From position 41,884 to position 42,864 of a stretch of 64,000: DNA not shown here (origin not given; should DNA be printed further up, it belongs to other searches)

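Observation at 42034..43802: Three-gene cassette: Cys-pair protein of unknown family followed by two tandem DUF488 paralogs, one with a degenerate signature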

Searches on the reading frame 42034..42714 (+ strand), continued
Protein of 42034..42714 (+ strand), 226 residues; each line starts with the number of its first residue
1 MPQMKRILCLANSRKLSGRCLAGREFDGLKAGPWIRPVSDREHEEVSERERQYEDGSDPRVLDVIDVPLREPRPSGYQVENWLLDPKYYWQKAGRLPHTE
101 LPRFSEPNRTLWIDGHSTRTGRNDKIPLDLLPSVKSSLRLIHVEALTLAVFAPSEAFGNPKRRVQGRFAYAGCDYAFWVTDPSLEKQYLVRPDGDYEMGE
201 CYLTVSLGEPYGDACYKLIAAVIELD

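Call 96: search_protein_families(library=padloc, proteins=[L004:4607-5674:+, L080:4202-5416:+, L079:3934-5067:+, L037:8311-12321:+, L043:8179-10971:-, L046:7322-9133:-, L058:5669-7474:-, L053:2409-4940:-, L055:1222-3204:+, L016:3135-4607:+], max_evalue=0.00001)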
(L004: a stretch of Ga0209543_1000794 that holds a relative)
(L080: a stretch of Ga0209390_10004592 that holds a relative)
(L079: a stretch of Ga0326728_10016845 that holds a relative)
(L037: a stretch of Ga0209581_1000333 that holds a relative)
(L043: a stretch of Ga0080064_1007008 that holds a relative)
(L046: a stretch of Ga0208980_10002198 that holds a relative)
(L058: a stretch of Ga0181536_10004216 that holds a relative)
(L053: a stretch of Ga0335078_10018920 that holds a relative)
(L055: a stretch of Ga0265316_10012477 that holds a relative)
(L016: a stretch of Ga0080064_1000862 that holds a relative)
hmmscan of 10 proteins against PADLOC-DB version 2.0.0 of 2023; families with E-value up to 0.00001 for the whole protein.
L004:4607-5674:+ (356 aa): 0 families

L080:4202-5416:+ (405 aa): 0 families

L079:3934-5067:+ (378 aa): 3 families
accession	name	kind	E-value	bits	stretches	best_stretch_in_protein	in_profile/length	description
PDLC03983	PD-Lambda-2_C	-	2.4e-40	136.7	1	24-373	7-352/374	-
PDLC03984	PD-Lambda-2_C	-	3.9e-38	129.5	1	22-370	3-359/377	-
PDLC02985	beta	-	1.2e-11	42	1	23-365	9-333/355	-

L037:8311-12321:+ (1337 aa): 9 families
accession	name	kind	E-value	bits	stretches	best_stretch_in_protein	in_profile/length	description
PDLC03040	REase_I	-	0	1122.9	1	297-1332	4-1023/1029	Type I restriction enzyme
PDLC03041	REase_I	-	3.8e-69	231.8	3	528-858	282-586/1099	Type I restriction enzyme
PDLC03044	REase_I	-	1.9e-65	219.5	3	608-870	271-542/1034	Type I restriction enzyme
PDLC03048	REase_I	-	9.7e-56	187.4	2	343-877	36-521/976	Type I restriction enzyme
PDLC03046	REase_I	-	5.9e-21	72.1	1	935-989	674-728/1025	Type I restriction enzyme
PDLC03045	REase_I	-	3.5e-17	59.7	2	608-785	286-465/995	Type I restriction enzyme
PDLC04934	PDC-S15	-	5.5e-10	36.9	1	1198-1328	280-409/416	-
PDLC03049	REase_I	-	7.6e-08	28.8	1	699-884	270-445/807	Type I restriction enzyme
PDLC03043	REase_I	-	2.6e-06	24.7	1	396-550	113-265/313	Type I restriction enzyme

L043:8179-10971:- (931 aa): 0 families

L046:7322-9133:- (604 aa): 0 families

L058:5669-7474:- (602 aa): 1 family
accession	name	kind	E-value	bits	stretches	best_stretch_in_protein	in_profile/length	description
PDLC01990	CARF_m8--CARF_Beta-galactosidase_LolE_TM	-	1.9e-28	96.4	2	260-459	302-515/1791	-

L053:2409-4940:- (844 aa): 0 families

L055:1222-3204:+ (661 aa): 0 families

L016:3135-4607:+ (491 aa): 0 families
